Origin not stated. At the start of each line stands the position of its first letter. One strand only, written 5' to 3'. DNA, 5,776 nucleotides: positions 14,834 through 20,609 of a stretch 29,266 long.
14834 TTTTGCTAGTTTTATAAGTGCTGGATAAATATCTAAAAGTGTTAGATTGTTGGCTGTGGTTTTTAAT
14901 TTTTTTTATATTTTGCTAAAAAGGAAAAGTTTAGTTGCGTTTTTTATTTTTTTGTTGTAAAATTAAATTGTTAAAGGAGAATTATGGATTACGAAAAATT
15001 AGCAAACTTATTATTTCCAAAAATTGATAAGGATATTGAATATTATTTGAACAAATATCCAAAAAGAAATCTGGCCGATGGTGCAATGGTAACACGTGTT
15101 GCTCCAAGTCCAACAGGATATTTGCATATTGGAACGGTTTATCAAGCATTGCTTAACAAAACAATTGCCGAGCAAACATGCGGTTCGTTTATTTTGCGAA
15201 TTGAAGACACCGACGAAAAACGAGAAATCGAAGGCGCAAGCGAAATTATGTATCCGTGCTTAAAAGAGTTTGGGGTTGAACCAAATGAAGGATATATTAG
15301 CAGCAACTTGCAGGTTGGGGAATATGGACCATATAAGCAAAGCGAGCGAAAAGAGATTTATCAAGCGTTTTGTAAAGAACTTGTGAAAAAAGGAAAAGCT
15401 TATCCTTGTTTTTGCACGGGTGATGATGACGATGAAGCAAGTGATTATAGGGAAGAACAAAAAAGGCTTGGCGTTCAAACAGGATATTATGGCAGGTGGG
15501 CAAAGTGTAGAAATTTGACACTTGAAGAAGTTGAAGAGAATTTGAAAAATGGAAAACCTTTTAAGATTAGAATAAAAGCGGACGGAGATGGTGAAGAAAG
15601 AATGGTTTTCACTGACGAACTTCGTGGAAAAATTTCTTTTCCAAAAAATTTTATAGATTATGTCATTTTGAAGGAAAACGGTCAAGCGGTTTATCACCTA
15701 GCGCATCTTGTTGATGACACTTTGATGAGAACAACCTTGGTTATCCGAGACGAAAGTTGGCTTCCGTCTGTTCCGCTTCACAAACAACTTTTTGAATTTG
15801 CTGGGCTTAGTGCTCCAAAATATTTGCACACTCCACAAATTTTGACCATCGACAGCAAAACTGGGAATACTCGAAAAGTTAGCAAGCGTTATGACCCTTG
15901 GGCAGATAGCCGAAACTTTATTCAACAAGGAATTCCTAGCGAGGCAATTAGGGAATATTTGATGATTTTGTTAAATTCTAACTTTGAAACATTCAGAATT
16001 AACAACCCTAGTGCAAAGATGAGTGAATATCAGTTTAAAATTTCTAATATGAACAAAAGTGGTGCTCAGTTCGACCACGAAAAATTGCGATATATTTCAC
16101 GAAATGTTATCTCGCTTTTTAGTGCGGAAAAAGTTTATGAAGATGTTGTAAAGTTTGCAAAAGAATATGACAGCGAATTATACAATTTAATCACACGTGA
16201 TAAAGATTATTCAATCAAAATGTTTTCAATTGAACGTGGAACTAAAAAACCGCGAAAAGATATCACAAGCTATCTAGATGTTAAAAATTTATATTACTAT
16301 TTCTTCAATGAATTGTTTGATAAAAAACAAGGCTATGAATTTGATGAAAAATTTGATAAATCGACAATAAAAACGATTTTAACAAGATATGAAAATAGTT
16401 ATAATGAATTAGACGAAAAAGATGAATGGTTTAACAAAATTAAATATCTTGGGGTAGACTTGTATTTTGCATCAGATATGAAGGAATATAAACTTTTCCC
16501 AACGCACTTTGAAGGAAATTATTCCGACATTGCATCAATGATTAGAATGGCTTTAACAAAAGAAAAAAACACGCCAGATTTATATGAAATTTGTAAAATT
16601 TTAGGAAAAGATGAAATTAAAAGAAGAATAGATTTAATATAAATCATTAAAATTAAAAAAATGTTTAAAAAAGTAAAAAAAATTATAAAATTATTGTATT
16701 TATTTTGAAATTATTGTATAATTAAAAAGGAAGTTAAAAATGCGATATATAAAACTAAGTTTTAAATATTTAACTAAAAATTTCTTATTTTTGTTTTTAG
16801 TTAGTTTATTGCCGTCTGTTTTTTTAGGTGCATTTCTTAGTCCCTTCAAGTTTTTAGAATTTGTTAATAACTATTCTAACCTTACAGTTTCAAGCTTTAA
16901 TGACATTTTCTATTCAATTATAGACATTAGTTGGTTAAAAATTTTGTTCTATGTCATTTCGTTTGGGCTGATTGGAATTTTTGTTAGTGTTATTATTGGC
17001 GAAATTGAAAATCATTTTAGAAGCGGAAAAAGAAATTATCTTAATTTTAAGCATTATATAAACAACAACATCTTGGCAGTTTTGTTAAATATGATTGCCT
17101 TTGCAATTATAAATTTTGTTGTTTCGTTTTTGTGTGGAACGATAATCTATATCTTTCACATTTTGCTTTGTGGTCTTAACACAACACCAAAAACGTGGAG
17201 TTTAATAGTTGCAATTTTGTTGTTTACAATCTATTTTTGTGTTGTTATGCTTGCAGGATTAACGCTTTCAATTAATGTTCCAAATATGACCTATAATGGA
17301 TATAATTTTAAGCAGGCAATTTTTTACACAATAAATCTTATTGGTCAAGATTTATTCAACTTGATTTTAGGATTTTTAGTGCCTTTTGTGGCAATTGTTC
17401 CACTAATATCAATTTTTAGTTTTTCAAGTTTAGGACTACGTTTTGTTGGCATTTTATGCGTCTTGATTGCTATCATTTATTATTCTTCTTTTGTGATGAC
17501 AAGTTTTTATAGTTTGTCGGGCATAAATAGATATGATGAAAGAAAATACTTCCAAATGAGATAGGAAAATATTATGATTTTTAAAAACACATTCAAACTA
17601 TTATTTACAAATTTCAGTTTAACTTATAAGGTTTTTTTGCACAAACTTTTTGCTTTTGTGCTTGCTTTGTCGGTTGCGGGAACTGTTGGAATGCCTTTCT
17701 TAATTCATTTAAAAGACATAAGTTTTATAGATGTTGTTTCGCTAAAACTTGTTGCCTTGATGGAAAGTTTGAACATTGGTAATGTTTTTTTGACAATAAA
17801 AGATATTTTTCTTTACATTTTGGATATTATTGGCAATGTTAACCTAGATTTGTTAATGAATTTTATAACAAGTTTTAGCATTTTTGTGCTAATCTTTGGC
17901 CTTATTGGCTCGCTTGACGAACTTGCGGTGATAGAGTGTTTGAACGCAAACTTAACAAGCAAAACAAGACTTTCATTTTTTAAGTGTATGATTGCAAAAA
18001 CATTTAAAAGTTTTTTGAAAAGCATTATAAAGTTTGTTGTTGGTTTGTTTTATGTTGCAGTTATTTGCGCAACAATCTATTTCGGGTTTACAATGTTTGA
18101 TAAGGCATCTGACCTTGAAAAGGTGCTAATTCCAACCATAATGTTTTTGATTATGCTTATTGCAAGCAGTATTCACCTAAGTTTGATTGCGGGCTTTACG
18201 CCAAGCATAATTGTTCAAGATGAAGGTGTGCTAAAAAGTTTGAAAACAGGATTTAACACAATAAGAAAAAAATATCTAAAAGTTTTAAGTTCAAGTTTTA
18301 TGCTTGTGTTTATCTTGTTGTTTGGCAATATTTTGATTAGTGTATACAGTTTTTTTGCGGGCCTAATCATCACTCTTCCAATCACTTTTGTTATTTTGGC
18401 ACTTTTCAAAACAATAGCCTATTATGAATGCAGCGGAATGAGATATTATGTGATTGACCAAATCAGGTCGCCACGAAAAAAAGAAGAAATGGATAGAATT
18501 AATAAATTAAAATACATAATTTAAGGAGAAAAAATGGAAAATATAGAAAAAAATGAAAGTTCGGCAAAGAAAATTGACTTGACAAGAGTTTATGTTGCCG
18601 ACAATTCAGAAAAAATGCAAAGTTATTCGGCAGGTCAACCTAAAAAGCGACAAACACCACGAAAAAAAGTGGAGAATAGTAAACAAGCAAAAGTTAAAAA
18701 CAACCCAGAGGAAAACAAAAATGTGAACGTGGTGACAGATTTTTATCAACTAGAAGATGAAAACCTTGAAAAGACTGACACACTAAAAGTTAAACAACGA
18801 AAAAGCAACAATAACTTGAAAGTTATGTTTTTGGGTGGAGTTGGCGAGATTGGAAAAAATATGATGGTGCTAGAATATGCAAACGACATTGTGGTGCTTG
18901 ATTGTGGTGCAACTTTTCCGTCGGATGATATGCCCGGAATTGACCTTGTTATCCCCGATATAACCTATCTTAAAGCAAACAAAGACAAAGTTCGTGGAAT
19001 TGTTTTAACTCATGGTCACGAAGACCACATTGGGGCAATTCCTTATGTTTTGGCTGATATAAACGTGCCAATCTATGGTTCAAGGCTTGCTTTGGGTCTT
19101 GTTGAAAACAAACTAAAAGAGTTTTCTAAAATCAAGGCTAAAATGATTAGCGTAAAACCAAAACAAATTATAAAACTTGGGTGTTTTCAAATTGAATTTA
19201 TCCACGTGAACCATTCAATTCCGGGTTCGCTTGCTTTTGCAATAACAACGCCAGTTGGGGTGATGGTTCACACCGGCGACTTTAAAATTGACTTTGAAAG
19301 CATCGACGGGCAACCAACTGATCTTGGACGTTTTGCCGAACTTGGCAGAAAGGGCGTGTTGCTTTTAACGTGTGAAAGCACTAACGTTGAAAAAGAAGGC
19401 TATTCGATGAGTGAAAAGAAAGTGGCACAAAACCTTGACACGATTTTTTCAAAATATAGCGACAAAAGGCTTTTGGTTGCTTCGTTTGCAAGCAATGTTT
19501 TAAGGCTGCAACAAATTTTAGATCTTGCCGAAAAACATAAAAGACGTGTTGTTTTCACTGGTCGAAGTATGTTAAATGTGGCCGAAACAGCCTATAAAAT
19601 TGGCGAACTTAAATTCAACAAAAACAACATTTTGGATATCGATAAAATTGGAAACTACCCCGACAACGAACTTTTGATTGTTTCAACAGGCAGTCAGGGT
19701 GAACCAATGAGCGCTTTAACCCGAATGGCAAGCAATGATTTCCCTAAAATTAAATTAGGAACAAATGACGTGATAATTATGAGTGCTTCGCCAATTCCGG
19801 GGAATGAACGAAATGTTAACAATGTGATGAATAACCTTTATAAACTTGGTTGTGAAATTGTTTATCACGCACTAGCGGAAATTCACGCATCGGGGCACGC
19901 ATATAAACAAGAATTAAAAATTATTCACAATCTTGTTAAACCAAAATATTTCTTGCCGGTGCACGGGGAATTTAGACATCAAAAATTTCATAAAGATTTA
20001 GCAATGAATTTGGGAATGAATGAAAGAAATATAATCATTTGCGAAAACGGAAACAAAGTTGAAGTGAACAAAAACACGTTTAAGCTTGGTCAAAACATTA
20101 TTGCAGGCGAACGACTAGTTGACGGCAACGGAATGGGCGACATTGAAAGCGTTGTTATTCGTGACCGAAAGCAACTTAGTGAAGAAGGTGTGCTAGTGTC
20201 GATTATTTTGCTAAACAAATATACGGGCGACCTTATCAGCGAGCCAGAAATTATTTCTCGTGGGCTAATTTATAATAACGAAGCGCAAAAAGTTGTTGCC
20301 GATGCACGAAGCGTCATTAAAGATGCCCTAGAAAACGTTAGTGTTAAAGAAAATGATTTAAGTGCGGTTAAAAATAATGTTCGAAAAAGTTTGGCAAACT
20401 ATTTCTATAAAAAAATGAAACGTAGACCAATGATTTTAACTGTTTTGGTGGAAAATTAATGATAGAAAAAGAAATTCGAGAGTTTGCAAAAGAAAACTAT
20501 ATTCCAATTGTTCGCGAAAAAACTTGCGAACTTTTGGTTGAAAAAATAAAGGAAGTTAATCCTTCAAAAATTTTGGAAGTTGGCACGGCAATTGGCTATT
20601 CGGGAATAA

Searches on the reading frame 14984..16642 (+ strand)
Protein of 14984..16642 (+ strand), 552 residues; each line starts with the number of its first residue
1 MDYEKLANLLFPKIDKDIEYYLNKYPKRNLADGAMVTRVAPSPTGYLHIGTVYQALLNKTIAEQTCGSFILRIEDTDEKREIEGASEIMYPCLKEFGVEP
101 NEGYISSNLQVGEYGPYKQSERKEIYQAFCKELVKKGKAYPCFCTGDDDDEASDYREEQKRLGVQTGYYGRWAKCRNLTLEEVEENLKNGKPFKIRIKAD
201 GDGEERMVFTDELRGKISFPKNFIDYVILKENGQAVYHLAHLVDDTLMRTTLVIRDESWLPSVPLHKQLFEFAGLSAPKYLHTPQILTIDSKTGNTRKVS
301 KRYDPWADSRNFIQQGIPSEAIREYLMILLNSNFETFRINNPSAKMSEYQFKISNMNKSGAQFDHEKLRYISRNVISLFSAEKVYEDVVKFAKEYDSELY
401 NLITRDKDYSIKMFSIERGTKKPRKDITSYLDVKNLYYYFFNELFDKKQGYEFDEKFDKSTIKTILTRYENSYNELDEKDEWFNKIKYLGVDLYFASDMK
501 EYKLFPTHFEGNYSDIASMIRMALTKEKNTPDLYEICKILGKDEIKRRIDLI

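Call 75: search_protein_families(library=pfam, proteins=[window:14984-16642:+], max_evalue=0.001)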
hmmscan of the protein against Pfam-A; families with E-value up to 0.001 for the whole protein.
window:14984-16642:+ (552 aa): 2 families
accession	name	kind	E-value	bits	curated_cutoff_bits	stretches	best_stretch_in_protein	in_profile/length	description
PF00749.27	tRNA-synt_1c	-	4.4e-61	207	23.4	1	35-369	2-313/314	tRNA synthetases class I (E and Q), catalytic domain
PF19269.4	Anticodon_2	-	6.5e-08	33.5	23.6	1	512-550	100-138/141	Anticodon binding domain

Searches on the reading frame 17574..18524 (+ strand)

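Call 75: search_protein_families(library=pfam, proteins=[window:17574-18524:+], max_evalue=0.001)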
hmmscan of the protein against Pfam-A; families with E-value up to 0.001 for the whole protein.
window:17574-18524:+ (316 aa): 1 family
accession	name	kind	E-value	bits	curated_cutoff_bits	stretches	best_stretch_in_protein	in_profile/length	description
PF24400.1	DUF7544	-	1.6e-05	24.7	27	1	96-281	70-250/302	Family of unknown function (DUF7544)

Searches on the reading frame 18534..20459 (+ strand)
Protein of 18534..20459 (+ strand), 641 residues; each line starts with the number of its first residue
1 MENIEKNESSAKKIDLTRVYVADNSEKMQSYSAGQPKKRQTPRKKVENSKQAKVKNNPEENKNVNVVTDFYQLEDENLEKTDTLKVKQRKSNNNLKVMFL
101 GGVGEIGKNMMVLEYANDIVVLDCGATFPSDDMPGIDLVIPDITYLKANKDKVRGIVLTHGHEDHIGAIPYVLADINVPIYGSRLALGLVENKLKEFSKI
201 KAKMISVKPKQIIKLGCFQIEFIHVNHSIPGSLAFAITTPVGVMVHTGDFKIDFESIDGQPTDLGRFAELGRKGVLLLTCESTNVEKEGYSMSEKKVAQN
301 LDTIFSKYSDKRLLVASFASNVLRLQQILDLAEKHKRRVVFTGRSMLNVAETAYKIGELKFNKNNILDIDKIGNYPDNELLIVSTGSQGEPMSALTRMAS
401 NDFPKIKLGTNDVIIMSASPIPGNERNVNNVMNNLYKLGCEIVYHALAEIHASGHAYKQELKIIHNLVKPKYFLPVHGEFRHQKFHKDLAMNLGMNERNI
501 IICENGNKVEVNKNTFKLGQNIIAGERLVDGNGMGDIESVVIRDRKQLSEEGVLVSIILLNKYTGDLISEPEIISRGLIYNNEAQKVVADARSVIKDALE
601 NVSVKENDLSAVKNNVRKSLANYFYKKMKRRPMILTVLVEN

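Call 75: search_protein_families(library=pfam, proteins=[window:18534-20459:+], max_evalue=0.001)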
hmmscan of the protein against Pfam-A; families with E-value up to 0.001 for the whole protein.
window:18534-20459:+ (641 aa): 5 families
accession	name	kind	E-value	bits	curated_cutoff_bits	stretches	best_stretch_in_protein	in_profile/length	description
PF22505.1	RNase_J_b_CASP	-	1.1e-46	158.2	27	1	311-435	2-126/126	Ribonuclease J, beta-CASP domain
PF17770.6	RNase_J_C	-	2.7e-26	92.9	23.8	1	541-640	1-101/102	Ribonuclease J C-terminal domain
PF00753.33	Lactamase_B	-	9.2e-13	49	22.7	1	107-257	5-157/196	Metallo-beta-lactamase superfamily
PF07521.17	RMMBL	-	1.5e-09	38.1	21.6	1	448-494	9-57/63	Zn-dependent metallo-hydrolase RNA specificity domain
PF12706.13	Lactamase_B_2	-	3.6e-08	33.7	27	1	150-251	26-144/200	Beta-lactamase superfamily domain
